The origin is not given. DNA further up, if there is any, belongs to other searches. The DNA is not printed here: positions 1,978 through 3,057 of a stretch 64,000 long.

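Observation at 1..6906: Eight co-oriented genes combine F420 biosynthesis (cofD, cofC, cofE), F420 reduction (fgd), F420-dependent reductases and trxB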

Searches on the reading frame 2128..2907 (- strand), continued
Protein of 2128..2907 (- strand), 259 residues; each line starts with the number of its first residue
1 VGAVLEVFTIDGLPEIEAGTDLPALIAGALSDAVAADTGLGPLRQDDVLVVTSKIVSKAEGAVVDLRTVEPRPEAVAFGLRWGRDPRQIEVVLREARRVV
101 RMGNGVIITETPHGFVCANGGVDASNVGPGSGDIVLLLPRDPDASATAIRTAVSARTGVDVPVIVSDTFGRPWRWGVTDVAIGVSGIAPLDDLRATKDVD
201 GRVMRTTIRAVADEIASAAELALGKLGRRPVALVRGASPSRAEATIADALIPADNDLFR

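Call 37: search_dna_similar(query=window:2131-2907:-, collection=plasmids, mode=protein, max_evalue=1e-10, max_rows=30)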
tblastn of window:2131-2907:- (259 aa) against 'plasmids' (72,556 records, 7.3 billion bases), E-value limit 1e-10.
Records with a match: 63; places in all: 63; records where one place covers at least 80% of the query: 58.
Best place of each record, by identity: <60% 63.
By first word of the organism name: Sinorhizobium 12; Leisingera 10; Streptomyces 9; Bacillus 8; Rhodococcus 6; Natribaculum 3; Paraburkholderia 2; Croceicoccus 2; Thermomicrobium 1; Miltoncostaea 1; and 9 more.
By predicted mobility (MOB-suite, as given by PLSDB): non-mobilizable 37; conjugative 21; mobilizable 5.
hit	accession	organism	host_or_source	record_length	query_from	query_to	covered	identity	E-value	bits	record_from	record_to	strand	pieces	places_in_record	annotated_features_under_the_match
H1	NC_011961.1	Thermomicrobium roseum DSM 5159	-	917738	45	259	83%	55.3%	2e-48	178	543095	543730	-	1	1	cofE: coenzyme F420-0:L-glutamate ligase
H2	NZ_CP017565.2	Paraburkholderia sprentiae WSM5005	Lebeckia ambigua,root nodule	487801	4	259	99%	45.1%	2e-44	166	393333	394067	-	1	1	cofE: coenzyme F420-0:L-glutamate ligase | cofD: 2-phospho-L-lactate transferase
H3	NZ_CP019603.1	Croceicoccus marinus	-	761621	4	259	99%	42.8%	5e-37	145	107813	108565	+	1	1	cofE: coenzyme F420-0:L-glutamate ligase | cofD: 2-phospho-L-lactate transferase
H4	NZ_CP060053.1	Croceicoccus marinus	prokaryote,marine sediment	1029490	4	259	99%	42.8%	5e-37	145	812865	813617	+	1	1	none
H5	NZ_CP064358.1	Miltoncostaea oceani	pure culture,marine sediment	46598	5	259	98%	42.9%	7e-32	130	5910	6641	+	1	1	cofE: coenzyme F420-0:L-glutamate ligase | cofC: 2-phospho-L-lactate guanylyltransferase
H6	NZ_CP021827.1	Sinorhizobium meliloti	Medicago truncatula,Single Cell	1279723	5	259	98%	42.5%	2e-35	140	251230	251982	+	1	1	record has no annotation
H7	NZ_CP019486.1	Sinorhizobium meliloti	alfalfa,single cell,nitrogen fixing ...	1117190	5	259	98%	42.5%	2e-35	140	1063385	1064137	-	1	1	record has no annotation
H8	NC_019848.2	Sinorhizobium meliloti GR4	-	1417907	5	259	98%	42.5%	2e-35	140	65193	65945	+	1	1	record has no annotation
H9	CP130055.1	Sinorhizobium meliloti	Medicago,Cell culture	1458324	5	259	98%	42.5%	2e-35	140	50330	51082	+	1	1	cofE: coenzyme F420-0:L-glutamate ligase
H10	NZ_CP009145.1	Sinorhizobium meliloti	Medicago orbicularis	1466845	5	259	98%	42.5%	2e-35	140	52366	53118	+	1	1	none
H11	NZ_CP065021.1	Sinorhizobium meliloti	Medicago sativa subsp. varia (Martyn) ...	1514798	5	259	98%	42.5%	2e-35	140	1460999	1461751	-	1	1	none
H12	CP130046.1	Sinorhizobium meliloti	Medicago,Cell culture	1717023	5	259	98%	42.5%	2e-35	140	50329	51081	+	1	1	cofE: coenzyme F420-0:L-glutamate ligase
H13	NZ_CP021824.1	Sinorhizobium meliloti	Medicago truncatula,Single Cell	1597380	5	259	98%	42.5%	3e-35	140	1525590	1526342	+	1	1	none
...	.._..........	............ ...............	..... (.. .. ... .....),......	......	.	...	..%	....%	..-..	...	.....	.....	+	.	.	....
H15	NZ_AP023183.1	Paraburkholderia sp. PGU19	Physopelta gutta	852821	13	259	95%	43.0%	3e-35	140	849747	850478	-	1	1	cofE: coenzyme F420-0:L-glutamate ligase | cofD: 2-phospho-L-lactate transferase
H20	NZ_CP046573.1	Rhodococcus sp. WAY2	cell culture,bacterial consortium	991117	5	258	98%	41.3%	6e-28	119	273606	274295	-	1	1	coenzyme F420-0:L-glutamate ligase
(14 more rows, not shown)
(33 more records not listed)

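Call 38: get_annotated_region(hit=H1, flank=12000)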
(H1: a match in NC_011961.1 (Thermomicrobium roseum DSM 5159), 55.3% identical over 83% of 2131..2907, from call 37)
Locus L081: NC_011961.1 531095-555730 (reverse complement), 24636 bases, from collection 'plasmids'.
description: Thermomicrobium roseum DSM 5159 plasmid unnamed, complete sequence
organism: Thermomicrobium roseum DSM 5159 (NCBI taxid 309801)
taxonomy: Bacteria; Thermomicrobiota; Thermomicrobia; Thermomicrobiales; Thermomicrobiaceae; Thermomicrobium; Thermomicrobium roseum; Thermomicrobium roseum DSM 5159
host: -; source: -; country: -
typing (MOB-suite, as given by PLSDB): non-mobilizable
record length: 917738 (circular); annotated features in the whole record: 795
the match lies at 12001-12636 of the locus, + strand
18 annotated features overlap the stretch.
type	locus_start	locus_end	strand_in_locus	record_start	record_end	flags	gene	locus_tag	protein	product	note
CDS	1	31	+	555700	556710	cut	-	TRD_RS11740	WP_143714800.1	XdhC family protein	-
CDS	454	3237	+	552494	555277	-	acnA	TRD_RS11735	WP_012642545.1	aconitate hydratase AcnA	GO:0006099 - tricarboxylic acid cycle [Evidence IEA]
CDS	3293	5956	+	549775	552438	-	-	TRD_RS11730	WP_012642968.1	pitrilysin family protein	-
CDS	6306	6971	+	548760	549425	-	-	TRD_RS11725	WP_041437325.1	chlorite dismutase family protein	-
CDS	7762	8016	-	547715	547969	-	-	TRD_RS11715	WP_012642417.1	hypothetical protein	-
CDS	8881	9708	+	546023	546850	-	-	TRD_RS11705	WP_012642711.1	sugar phosphate isomerase/epimerase family protein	-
CDS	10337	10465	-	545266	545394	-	-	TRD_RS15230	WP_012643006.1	hypothetical protein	-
CDS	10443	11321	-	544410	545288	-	-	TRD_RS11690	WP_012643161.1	alpha/beta hydrolase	-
CDS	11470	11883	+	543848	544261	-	-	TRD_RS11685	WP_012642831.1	PPOX class F420-dependent oxidoreductase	-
CDS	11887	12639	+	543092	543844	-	cofE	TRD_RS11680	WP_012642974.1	coenzyme F420-0:L-glutamate ligase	-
CDS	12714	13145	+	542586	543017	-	-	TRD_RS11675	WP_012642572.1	OsmC family protein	GO:0006972 - hyperosmotic response [Evidence IEA]; GO:0033194 - response to hydroperoxide [Evidence IEA]; GO:0006979 - ...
CDS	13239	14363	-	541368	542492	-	-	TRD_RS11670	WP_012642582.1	acetamidase/formamidase family protein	-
CDS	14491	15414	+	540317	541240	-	-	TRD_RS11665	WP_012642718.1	universal stress protein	-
CDS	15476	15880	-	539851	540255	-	-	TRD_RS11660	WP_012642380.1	TIGR03667 family PPOX class F420-dependent oxidoreductase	GO:0008150 - biological_process [Evidence IEA]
CDS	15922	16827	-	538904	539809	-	-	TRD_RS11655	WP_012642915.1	hydroxymethylglutaryl-CoA lyase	-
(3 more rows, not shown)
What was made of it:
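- T. roseum has the thiol peroxidase-like OsmC right after cofE (call 38).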

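Call 39: get_annotated_region(hit=H20, flank=3000)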
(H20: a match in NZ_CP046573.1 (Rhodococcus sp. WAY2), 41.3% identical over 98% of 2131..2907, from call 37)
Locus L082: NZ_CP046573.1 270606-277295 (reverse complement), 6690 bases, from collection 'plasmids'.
description: Rhodococcus sp. WAY2 plasmid pRWAY01, complete sequence
organism: Rhodococcus sp. WAY2 (NCBI taxid 2663121)
taxonomy: Bacteria; Actinomycetota; Actinomycetes; Mycobacteriales; Nocardiaceae; Rhodococcus; Rhodococcus sp. WAY2
host: -; source: cell culture,bacterial consortium; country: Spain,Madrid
typing (MOB-suite, as given by PLSDB): mobilizable; relaxase MOBF,MOBP,MOBP
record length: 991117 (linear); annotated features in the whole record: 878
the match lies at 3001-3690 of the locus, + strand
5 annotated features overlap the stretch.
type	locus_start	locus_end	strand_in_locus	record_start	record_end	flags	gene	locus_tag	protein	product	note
CDS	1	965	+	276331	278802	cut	cofH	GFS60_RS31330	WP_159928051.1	5-amino-6-(D-ribitylamino)uracil--L-tyrosine 4-hydroxyphenyl transferase CofH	-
CDS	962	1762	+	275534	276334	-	pgl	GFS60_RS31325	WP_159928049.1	6-phosphogluconolactonase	GO:0006098 - pentose-phosphate shunt [Evidence IEA]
CDS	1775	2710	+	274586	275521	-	cofC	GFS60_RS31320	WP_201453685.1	2-phospho-L-lactate guanylyltransferase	-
CDS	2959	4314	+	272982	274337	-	-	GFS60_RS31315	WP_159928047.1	coenzyme F420-0:L-glutamate ligase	-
CDS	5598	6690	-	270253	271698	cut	-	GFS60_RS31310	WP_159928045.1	nicotinate phosphoribosyltransferase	GO:0009435 - NAD biosynthetic process [Evidence IEA]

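Call 41: get_annotated_region(hit=H5, flank=7000)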
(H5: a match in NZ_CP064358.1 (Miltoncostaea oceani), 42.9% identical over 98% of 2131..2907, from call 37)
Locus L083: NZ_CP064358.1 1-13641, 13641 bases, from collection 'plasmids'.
description: Miltoncostaea oceani strain SCSIO 61214 plasmid unnamed2, complete sequence
organism: Miltoncostaea oceani (NCBI taxid 2843216)
taxonomy: Bacteria; Actinomycetota; Thermoleophilia; Miltoncostaeales; Miltoncostaeaceae; Miltoncostaea; Miltoncostaea oceani
host: -; source: pure culture,marine sediment; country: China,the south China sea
typing (MOB-suite, as given by PLSDB): non-mobilizable
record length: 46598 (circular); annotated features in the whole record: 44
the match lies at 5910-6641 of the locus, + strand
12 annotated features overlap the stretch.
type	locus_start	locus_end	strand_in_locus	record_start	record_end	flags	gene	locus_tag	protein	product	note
CDS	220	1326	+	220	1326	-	-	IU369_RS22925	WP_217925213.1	TRAP transporter substrate-binding protein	-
CDS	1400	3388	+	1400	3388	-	-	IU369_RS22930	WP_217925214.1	TRAP transporter large permease subunit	GO:0015740 - C4-dicarboxylate transport [Evidence IEA]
CDS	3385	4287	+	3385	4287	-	-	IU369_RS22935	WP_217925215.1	DMT family transporter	-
CDS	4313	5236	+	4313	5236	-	cofD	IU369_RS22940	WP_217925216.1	2-phospho-L-lactate transferase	-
CDS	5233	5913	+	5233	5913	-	cofC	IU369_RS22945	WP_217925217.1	2-phospho-L-lactate guanylyltransferase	-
CDS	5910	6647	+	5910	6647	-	cofE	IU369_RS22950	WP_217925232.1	coenzyme F420-0:L-glutamate ligase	-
CDS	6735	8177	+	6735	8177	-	-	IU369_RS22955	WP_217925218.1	FAD-dependent oxidoreductase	-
CDS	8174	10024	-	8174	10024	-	cofH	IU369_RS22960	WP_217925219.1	5-amino-6-(D-ribitylamino)uracil--L-tyrosine 4-hydroxyphenyl transferase CofH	-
CDS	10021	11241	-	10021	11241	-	cofG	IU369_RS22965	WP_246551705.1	7,8-didemethyl-8-hydroxy-5-deazariboflavin synthase CofG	-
CDS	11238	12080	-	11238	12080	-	-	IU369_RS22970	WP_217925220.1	enoyl-CoA hydratase-related protein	-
CDS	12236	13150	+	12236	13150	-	-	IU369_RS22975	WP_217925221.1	IclR family transcriptional regulator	GO:0006355 - regulation of DNA-templated transcription [Evidence IEA]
CDS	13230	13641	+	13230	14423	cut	-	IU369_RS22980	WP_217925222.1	aminotransferase class I/II-fold pyridoxal phosphate-dependent enzyme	GO:0009058 - biosynthetic process [Evidence IEA]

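Call 42: get_annotated_region(hit=H9, flank=7000)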
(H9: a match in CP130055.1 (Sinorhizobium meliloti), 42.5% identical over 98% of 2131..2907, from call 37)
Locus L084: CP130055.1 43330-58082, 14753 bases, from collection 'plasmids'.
description: Sinorhizobium meliloti strain R11 plasmid pSymA, complete sequence
organism: Sinorhizobium meliloti (NCBI taxid 382)
taxonomy: Bacteria; Pseudomonadota; Alphaproteobacteria; Hyphomicrobiales; Rhizobiaceae; Sinorhizobium; Sinorhizobium meliloti
host: -; source: Medicago,Cell culture; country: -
typing (MOB-suite, as given by PLSDB): conjugative; relaxase MOBQ; mating-pair formation MPF_T
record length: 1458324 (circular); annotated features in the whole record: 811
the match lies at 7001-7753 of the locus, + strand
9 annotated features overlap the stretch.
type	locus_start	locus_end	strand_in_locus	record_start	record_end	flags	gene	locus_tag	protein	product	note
CDS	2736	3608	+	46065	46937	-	-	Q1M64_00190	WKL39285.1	branched-chain amino acid ABC transporter permease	-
CDS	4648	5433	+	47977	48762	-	-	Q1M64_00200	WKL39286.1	ABC transporter ATP-binding protein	-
CDS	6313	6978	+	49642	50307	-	npdG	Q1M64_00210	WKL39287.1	NADPH-dependent F420 reductase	-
CDS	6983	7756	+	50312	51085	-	cofE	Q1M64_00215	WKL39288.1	coenzyme F420-0:L-glutamate ligase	-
CDS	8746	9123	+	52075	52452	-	-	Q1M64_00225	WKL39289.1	NTP transferase domain-containing protein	-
CDS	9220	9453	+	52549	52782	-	-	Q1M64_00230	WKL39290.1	hypothetical protein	-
CDS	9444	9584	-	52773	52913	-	-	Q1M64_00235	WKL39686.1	hypothetical protein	-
CDS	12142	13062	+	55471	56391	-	-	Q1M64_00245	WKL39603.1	CoA-transferase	-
CDS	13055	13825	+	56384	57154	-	-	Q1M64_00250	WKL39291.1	3-oxoadipate--succinyl-CoA transferase subunit B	-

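Call 43: get_annotated_region(hit=H2, flank=7000)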
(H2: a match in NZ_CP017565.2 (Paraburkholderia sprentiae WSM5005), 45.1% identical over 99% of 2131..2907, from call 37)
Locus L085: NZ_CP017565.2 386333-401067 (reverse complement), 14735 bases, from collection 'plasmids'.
description: Paraburkholderia sprentiae WSM5005 plasmid pl2WSM5005, complete sequence
organism: Paraburkholderia sprentiae WSM5005 (NCBI taxid 754502)
taxonomy: Bacteria; Pseudomonadota; Betaproteobacteria; Burkholderiales; Burkholderiaceae; Paraburkholderia; Paraburkholderia sprentiae; Paraburkholderia sprentiae WSM5005
host: -; source: Lebeckia ambigua,root nodule; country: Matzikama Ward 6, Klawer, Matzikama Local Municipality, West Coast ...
typing (MOB-suite, as given by PLSDB): conjugative; relaxase MOBP; mating-pair formation MPF_T
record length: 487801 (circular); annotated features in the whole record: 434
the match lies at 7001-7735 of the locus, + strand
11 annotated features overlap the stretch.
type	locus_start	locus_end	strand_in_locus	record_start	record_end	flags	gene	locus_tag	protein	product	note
CDS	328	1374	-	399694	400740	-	-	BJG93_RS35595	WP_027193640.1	LLM class flavin-dependent oxidoreductase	-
CDS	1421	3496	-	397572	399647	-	-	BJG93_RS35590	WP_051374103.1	PQQ-binding-like beta-propeller repeat protein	-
CDS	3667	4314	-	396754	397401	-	npdG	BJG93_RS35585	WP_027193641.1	NADPH-dependent F420 reductase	-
CDS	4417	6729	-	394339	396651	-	cofH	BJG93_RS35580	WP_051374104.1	5-amino-6-(D-ribitylamino)uracil--L-tyrosine 4-hydroxyphenyl transferase CofH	-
CDS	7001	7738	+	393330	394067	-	cofE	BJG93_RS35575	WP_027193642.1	coenzyme F420-0:L-glutamate ligase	-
CDS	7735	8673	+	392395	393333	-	cofD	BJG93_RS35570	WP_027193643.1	2-phospho-L-lactate transferase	-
CDS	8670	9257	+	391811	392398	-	cofC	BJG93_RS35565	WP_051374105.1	2-phospho-L-lactate guanylyltransferase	-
CDS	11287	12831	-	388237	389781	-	-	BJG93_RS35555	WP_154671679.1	IS66 family transposase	-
CDS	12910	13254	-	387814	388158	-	tnpB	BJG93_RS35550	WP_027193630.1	IS66 family insertion sequence element accessory protein TnpB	-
CDS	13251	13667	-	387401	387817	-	-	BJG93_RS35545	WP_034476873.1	transposase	GO:0006313 - DNA transposition [Evidence IEA]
CDS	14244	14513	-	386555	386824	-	-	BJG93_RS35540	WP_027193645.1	hypothetical protein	-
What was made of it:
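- Closest known: Proteobacterial and Thermoleophilia plasmid clusters. Same: Single-domain cofE is adjacent to cofD and cofC, together with an F420-reducing enzyme (calls 37, 41-43).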

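Call 54: search_dna_similar(query=L082:3679-4311:+, collection=plasmids, mode=protein, max_evalue=0.001, max_rows=40)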
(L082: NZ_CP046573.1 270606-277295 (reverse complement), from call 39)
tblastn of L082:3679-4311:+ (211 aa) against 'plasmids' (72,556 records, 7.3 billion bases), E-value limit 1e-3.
Records with a match: 72; places in all: 73; records where one place covers at least 80% of the query: 71.
Best place of each record, by identity: >=99% 1; 95-99% 1; 80-90% 3; 60-80% 2; <60% 65.
By first word of the organism name: Clostridium 14; Ralstonia 11; Rhodococcus 6; Caballeronia 6; Novosphingobium 5; Vibrio 4; Acinetobacter 3; Nostoc 3; Streptomyces 2; Nocardia 1; and 17 more.
By predicted mobility (MOB-suite, as given by PLSDB): non-mobilizable 60; mobilizable 9; conjugative 3.
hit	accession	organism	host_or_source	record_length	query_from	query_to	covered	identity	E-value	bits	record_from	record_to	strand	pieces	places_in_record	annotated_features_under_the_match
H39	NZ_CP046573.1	Rhodococcus sp. WAY2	cell culture,bacterial consortium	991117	1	211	100%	100.0%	6e-138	432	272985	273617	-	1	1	coenzyme F420-0:L-glutamate ligase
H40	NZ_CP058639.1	Rhodococcus sp. ZPP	cell culture,soil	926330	1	211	100%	96.7%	2e-132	416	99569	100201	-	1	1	coenzyme F420-0:L-glutamate ligase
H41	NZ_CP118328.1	Rhodococcus sp. DK17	pure culture,crude oil-contaminated soil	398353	1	211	100%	80.6%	2e-110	353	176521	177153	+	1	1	coenzyme F420-0:L-glutamate ligase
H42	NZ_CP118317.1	Rhodococcus sp. DK180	pure culture,crude oil-contaminated soil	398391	1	211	100%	80.6%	2e-110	353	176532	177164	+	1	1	coenzyme F420-0:L-glutamate ligase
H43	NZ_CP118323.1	Rhodococcus sp. DK176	pure culture,crude oil-contaminated soil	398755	1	211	100%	80.6%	2e-110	353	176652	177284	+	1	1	coenzyme F420-0:L-glutamate ligase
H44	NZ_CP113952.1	Rhodococcus sp. JS3073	culture,soil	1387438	1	211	100%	68.2%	4e-94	306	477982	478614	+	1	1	record has no annotation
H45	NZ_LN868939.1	Nocardia farcinica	not known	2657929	1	210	100%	65.2%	9e-87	286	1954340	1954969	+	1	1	none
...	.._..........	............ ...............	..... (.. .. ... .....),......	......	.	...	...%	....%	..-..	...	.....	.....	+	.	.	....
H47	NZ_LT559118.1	Nonomuraea gerenzanensis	-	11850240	7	209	96%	49.0%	1e-51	185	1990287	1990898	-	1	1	none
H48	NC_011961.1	Thermomicrobium roseum DSM 5159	-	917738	34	199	79%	38.3%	3e-20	95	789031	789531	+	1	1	nitroreductase family protein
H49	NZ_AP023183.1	Paraburkholderia sp. PGU19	Physopelta gutta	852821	23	198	83%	33.9%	2e-22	101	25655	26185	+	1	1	nitroreductase family protein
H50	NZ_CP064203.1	Acinetobacter baumannii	Homo sapiens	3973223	9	203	92%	28.2%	1e-6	55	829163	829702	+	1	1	none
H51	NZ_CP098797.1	Acinetobacter baumannii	Homo sapiens,blood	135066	9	203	92%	28.2%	2e-6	55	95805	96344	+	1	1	nitroreductase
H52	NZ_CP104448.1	Acinetobacter baumannii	Homo sapiens,sputum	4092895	9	203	92%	28.2%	2e-6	55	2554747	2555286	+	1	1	none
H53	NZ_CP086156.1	Clostridium tagluense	single colony,Lamb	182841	18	203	88%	28.7%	1e-6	56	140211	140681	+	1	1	nitroreductase family protein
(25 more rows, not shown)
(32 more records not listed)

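Call 83: search_protein_families(library=ncbifam, proteins=[L081:11470-11880:+], max_evalue=1e-10)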
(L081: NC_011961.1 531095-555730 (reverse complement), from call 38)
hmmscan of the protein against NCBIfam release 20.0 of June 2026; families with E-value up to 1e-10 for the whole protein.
L081:11470-11880:+ (137 aa): 1 family
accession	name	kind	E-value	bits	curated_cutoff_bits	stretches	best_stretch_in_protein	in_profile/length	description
TIGR03618.1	Rv1155_F420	subfamily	9.1e-30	103.5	79.05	1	8-130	1-126/127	TIGR03618 family F420-dependent PPOX class oxidoreductase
